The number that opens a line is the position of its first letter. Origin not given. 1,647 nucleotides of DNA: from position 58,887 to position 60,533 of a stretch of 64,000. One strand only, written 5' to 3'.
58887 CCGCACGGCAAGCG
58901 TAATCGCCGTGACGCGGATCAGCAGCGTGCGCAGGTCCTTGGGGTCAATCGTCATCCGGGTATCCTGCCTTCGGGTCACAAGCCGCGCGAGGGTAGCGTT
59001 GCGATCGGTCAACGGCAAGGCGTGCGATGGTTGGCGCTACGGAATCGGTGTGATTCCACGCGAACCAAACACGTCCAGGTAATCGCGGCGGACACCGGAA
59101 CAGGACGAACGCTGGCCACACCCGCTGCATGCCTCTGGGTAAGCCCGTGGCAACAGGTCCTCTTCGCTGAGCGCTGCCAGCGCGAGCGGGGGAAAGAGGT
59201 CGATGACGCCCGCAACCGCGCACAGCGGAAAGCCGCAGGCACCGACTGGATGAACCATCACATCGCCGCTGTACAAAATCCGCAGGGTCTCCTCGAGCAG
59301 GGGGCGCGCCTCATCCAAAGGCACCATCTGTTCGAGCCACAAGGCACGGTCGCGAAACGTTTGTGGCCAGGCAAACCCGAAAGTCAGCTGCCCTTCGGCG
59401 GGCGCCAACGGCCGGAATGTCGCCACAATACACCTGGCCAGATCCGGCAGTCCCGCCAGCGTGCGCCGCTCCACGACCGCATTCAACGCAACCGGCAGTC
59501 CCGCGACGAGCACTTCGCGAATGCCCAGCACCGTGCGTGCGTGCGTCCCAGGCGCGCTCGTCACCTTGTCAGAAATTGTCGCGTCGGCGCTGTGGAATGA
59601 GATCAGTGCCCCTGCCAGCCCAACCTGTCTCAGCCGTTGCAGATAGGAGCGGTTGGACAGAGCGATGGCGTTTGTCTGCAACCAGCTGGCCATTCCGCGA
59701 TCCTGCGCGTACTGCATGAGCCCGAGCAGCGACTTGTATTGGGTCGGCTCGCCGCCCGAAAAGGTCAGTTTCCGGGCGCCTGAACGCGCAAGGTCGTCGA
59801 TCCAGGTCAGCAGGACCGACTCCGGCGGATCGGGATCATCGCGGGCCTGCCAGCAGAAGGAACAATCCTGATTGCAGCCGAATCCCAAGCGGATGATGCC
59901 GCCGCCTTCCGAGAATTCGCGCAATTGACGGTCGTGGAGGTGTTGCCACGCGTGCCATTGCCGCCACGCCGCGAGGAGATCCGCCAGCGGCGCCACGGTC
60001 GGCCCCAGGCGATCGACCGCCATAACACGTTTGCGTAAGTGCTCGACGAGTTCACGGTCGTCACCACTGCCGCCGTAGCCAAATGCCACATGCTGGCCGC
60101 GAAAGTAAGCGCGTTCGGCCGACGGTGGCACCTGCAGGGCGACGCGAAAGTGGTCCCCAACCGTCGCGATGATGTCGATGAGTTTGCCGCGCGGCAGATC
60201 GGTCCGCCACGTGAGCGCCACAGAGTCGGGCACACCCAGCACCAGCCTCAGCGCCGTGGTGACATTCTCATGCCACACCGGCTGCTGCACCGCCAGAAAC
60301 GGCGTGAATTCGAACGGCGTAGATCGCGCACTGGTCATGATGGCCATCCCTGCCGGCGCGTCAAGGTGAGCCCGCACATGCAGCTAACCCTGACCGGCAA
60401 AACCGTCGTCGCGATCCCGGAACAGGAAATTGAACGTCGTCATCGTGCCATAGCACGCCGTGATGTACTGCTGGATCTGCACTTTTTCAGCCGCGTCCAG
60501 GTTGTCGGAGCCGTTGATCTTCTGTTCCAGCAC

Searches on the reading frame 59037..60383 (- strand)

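Call 78: search_protein_families(library=pfam, proteins=[window:59037-60383:-], max_evalue=0.00001)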
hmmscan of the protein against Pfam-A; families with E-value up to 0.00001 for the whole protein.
window:59037-60383:- (448 aa): 1 family
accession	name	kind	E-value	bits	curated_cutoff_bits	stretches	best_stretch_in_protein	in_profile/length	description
PF04055.27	Radical_SAM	-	1.5e-13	51.7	29.5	1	166-303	3-149/166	Radical SAM superfamily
